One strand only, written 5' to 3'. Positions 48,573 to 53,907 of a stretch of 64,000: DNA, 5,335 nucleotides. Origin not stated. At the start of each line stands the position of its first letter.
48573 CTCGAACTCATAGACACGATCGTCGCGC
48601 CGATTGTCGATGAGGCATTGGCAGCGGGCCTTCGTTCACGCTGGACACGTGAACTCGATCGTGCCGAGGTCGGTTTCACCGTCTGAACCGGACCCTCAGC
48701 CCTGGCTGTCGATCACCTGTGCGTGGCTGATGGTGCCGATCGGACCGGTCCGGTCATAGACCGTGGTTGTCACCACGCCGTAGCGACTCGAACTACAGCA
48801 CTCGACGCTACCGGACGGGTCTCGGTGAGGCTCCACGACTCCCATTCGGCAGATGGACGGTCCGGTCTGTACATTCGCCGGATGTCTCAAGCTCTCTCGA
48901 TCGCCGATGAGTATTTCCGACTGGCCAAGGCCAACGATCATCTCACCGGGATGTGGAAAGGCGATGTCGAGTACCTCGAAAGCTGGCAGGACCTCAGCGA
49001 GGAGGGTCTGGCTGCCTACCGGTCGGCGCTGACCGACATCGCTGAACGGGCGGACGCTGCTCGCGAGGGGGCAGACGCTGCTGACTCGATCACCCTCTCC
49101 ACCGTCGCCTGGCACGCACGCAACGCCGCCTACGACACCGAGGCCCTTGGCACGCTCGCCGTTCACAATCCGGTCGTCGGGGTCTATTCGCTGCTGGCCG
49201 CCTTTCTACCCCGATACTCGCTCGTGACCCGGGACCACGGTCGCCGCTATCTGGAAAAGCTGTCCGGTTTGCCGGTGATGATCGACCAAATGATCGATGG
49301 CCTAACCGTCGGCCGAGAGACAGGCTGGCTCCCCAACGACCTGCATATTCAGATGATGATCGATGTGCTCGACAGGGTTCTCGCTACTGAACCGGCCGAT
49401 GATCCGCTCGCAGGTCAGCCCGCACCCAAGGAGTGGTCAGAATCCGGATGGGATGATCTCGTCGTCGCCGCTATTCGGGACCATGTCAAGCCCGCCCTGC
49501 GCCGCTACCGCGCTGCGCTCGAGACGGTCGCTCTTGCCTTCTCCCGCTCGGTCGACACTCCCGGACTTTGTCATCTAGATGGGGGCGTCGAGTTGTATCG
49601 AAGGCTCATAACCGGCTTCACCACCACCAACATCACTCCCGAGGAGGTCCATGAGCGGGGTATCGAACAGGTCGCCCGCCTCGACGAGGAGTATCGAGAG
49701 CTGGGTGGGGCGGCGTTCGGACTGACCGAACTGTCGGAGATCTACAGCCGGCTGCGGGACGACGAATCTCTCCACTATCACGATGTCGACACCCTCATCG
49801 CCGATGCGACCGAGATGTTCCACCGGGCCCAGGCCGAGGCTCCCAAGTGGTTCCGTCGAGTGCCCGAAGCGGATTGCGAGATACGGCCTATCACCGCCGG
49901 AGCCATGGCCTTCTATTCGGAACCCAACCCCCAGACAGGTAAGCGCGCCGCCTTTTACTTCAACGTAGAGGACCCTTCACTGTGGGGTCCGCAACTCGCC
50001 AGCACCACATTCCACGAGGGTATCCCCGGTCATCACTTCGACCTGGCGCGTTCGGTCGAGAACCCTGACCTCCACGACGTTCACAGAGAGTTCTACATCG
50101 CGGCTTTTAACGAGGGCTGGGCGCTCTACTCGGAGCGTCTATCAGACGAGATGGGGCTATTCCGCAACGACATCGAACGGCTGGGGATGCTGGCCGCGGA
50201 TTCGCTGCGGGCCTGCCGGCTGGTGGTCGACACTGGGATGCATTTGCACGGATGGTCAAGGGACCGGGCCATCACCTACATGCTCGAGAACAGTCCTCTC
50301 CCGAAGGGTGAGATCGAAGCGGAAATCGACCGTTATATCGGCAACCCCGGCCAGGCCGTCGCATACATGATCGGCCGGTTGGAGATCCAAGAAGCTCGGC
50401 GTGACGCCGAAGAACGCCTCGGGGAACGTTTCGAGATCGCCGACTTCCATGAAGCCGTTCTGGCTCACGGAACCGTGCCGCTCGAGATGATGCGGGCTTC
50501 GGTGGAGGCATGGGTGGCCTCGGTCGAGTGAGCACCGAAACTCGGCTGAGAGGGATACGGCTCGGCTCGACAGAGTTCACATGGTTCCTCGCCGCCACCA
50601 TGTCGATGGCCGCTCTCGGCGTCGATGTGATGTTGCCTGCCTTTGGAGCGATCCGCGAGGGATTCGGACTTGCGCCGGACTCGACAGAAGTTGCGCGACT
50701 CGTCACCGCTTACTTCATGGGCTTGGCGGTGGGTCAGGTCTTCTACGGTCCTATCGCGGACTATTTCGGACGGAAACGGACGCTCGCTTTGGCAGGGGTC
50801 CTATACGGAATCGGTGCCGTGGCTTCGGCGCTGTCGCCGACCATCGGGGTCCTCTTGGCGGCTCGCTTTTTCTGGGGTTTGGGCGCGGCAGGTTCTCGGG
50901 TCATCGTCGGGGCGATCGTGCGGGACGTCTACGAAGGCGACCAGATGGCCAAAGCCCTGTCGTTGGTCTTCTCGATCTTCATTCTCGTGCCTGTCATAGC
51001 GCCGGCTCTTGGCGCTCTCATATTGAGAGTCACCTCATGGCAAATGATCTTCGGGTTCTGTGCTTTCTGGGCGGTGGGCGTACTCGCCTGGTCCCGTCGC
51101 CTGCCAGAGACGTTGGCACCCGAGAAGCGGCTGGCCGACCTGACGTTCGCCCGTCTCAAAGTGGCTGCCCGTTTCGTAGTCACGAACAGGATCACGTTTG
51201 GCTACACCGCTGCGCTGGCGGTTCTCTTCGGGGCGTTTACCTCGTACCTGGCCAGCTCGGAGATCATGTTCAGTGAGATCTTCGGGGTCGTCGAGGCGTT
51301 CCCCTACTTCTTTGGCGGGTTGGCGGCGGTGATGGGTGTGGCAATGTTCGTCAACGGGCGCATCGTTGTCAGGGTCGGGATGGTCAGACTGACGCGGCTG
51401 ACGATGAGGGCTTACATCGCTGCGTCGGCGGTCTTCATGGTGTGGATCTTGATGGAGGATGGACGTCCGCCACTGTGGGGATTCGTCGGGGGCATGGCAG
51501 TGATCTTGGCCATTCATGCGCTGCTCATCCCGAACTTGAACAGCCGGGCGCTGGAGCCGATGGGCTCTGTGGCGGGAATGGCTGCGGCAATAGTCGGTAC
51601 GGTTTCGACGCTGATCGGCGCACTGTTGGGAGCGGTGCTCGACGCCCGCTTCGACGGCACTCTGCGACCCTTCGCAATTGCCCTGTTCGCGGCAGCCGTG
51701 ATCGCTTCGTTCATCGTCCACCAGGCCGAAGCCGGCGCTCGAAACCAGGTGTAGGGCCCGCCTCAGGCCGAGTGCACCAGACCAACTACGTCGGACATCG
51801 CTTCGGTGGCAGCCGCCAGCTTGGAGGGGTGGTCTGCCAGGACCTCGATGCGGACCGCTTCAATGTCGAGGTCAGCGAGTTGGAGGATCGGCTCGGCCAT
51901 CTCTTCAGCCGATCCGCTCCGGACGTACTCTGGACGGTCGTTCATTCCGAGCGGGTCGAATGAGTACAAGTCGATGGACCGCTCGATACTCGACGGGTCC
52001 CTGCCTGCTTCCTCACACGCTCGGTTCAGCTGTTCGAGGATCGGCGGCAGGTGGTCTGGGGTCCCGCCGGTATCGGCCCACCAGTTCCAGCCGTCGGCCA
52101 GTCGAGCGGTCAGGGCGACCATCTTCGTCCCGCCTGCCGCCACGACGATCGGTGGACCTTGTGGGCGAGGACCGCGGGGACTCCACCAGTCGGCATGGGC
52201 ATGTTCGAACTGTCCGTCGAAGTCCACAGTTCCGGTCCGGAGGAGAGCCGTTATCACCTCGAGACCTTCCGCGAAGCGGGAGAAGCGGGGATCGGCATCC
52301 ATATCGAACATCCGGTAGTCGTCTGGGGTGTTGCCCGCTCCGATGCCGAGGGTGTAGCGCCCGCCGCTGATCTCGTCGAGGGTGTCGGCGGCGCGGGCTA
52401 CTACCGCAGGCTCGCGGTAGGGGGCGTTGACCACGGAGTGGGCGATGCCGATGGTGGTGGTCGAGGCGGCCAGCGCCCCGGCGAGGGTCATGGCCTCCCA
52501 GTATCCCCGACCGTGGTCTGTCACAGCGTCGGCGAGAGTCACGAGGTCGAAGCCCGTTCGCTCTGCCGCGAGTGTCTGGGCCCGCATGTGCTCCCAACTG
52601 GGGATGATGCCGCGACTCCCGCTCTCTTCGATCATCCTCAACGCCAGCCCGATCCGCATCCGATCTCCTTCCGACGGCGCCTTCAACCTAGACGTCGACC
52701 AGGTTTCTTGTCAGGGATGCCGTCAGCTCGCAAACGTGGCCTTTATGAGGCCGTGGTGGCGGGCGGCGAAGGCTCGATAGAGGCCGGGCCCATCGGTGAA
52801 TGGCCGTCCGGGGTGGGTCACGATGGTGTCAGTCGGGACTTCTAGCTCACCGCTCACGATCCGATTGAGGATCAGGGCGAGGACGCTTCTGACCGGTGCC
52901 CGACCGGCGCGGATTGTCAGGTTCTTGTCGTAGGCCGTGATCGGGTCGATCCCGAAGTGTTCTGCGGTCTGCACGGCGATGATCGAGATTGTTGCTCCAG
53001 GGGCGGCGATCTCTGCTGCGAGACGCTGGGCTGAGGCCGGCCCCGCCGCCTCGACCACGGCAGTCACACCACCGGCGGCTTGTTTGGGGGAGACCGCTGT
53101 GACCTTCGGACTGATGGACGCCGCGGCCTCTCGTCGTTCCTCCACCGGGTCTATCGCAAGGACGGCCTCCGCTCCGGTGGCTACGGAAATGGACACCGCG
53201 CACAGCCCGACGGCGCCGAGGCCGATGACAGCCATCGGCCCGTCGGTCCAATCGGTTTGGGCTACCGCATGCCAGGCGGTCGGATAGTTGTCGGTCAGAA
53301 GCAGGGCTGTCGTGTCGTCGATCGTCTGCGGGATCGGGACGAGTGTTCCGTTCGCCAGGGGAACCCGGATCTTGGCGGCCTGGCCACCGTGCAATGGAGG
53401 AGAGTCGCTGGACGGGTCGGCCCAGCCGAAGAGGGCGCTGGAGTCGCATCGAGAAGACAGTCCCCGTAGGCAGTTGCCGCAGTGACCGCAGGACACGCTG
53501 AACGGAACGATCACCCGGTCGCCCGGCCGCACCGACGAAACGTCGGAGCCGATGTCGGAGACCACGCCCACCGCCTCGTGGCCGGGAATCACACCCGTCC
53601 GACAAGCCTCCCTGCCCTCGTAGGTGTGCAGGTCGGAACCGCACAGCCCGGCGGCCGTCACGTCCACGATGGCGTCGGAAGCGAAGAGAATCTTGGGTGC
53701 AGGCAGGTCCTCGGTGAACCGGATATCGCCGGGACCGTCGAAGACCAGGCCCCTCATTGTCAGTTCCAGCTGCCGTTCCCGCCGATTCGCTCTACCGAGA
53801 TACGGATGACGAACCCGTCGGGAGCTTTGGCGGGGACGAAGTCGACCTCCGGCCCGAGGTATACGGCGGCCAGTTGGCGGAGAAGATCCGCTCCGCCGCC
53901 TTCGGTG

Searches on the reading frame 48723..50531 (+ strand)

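Call 51: search_protein_families(library=pfam, proteins=[window:48723-50531:+], max_evalue=0.0001)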
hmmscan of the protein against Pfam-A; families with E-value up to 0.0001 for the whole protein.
window:48723-50531:+ (602 aa): 1 family
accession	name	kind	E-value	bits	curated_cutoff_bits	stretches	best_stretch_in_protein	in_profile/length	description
PF05960.17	DUF885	-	2.5e-124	417.3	32.4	1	85-594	13-532/532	Bacterial protein of unknown function (DUF885)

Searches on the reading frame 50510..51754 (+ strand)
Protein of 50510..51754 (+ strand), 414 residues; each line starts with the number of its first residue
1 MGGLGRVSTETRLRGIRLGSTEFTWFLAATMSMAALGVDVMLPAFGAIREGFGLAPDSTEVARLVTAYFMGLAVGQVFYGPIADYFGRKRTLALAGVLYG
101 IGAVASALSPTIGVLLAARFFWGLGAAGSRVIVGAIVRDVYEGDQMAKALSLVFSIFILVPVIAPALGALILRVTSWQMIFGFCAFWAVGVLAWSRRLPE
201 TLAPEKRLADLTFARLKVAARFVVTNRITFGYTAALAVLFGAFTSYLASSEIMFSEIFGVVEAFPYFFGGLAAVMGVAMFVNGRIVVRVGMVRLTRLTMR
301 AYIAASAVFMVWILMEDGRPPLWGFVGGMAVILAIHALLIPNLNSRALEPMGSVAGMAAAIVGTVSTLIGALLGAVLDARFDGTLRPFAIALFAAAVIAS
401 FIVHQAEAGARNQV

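Call 51: search_protein_families(library=pfam, proteins=[window:50510-51754:+], max_evalue=0.0001)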
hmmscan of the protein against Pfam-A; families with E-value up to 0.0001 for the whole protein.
window:50510-51754:+ (414 aa): 2 families
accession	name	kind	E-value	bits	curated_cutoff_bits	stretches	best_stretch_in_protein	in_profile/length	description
PF07690.21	MFS_1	-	3e-33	115.6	33.4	1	28-373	2-345/347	Major Facilitator Superfamily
PF00083.30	Sugar_tr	-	5.7e-09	35.8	22.3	1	58-405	45-404/452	Sugar (and other) transporter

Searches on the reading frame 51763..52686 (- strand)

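Call 52: search_protein_families(library=pfam, proteins=[window:51763-52686:-], max_evalue=0.0001)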
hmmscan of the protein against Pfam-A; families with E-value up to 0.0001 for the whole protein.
window:51763-52686:- (307 aa): 1 family
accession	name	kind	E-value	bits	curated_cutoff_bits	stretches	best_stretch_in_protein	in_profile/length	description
PF00296.26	Bac_luciferase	-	1.2e-46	159.9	27.9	1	26-238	19-224/314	Luciferase-like monooxygenase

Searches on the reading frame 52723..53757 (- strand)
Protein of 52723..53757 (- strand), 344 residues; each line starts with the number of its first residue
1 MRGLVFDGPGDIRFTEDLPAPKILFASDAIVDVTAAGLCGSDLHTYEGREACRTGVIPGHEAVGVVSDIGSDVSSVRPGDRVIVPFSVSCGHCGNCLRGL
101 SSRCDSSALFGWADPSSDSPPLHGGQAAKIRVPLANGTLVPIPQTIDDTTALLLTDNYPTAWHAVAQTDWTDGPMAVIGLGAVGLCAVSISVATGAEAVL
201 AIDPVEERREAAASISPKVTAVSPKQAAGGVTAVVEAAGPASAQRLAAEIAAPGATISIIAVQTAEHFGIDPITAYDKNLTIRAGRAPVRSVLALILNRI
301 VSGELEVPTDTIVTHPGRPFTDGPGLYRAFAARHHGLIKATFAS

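Call 52: search_protein_families(library=pfam, proteins=[window:52723-53757:-], max_evalue=0.0001)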
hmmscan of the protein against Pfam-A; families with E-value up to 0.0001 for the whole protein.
window:52723-53757:- (344 aa): 2 families
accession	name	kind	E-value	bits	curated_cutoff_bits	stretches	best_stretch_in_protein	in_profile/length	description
PF08240.17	ADH_N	-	8.9e-23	81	23.5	1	28-143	4-103/104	Alcohol dehydrogenase GroES-like domain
PF00107.32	ADH_zinc_N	-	7.6e-08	32.8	31.8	1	182-282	1-109/129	Zinc-binding dehydrogenase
